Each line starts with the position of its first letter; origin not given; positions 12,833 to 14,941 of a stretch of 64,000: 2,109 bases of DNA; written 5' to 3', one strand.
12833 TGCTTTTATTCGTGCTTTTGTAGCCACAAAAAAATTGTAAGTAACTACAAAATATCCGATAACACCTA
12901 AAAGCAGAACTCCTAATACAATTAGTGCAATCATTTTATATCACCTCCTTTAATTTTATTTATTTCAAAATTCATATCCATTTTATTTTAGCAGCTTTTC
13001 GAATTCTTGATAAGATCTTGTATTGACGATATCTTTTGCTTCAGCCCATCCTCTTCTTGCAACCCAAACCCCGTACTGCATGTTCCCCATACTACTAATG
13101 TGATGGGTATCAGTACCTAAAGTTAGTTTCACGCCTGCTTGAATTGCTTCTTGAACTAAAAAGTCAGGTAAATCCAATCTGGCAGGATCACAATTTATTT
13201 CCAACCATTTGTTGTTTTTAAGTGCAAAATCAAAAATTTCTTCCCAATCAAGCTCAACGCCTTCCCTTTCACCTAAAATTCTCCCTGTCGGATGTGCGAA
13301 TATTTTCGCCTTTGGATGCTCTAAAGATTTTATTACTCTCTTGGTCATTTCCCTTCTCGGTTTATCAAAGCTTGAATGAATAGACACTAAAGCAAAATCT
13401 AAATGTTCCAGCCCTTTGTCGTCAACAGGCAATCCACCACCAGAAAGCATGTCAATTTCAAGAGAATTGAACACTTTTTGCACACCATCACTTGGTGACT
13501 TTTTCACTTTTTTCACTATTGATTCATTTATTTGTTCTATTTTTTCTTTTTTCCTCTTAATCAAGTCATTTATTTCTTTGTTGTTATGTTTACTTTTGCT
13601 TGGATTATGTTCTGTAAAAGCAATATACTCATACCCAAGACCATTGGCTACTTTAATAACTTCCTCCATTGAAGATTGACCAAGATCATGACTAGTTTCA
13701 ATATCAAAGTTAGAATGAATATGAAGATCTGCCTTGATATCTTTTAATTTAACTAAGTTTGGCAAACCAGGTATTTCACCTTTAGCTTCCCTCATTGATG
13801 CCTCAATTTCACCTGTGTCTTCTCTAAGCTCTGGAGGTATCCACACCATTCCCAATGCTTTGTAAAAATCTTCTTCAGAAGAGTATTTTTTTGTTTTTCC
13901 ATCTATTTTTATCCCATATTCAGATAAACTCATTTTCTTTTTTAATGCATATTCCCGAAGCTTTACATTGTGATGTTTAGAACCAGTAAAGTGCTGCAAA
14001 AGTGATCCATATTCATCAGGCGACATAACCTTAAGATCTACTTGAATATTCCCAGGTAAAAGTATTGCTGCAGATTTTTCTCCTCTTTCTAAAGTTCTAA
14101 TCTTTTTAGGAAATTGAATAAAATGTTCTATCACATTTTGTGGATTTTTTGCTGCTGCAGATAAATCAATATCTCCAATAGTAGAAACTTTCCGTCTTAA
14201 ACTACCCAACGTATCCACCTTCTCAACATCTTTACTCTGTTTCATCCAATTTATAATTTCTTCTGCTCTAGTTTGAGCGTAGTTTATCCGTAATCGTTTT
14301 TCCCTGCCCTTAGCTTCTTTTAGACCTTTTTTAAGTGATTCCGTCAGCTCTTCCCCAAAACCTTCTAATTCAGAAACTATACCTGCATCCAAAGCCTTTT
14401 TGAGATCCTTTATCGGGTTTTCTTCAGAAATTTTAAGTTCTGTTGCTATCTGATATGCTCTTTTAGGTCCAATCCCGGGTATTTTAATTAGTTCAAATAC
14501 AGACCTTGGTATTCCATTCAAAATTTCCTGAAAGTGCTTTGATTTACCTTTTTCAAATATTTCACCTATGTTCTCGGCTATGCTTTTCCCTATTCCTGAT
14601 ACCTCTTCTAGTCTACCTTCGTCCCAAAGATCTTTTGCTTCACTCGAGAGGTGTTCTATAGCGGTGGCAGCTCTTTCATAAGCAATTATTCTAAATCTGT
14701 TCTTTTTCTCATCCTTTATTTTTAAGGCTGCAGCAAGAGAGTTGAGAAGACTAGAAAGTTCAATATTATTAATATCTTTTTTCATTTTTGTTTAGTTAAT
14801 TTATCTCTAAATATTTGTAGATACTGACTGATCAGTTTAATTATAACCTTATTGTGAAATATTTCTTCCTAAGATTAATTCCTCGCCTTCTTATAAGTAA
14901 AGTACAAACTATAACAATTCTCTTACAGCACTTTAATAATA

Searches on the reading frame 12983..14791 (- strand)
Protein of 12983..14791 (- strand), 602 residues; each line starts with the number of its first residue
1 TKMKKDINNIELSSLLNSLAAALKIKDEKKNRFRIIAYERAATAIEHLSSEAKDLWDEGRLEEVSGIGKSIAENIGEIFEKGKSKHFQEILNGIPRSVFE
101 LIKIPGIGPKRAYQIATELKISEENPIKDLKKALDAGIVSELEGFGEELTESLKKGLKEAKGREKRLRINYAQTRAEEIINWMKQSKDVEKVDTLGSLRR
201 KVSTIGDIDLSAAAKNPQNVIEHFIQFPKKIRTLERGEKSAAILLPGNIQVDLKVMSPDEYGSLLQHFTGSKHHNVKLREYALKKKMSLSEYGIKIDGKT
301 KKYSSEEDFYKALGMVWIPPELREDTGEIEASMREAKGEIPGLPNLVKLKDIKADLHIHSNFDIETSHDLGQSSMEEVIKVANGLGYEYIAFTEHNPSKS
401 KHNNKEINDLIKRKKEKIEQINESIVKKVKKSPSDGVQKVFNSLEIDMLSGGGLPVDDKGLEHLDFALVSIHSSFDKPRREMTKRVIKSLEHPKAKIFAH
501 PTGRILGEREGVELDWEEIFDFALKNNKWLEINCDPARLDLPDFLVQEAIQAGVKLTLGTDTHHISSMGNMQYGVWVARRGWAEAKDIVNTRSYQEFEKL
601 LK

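Call 76: search_protein_families(library=pfam, proteins=[window:12983-14791:-], max_evalue=0.0001)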
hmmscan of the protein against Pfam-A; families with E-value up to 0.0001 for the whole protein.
window:12983-14791:- (602 aa): 5 families
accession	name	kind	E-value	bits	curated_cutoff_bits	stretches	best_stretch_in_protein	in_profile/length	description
PF14791.11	DNA_pol_B_thumb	-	4.8e-22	78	25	1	265-324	2-63/63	DNA polymerase beta thumb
PF14716.13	HHH_8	-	1.7e-10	41.5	30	1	9-83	3-72/73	Helix-hairpin-helix domain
PF00633.29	HHH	-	1.9e-08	34.2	24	1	91-116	3-28/30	Helix-hairpin-helix motif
PF14520.12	HHH_5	-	2.8e-08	34.5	27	1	100-159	3-57/57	Helix-hairpin-helix domain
PF02811.25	PHP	-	2.3e-07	31.8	26.4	1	355-533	1-162/164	PHP domain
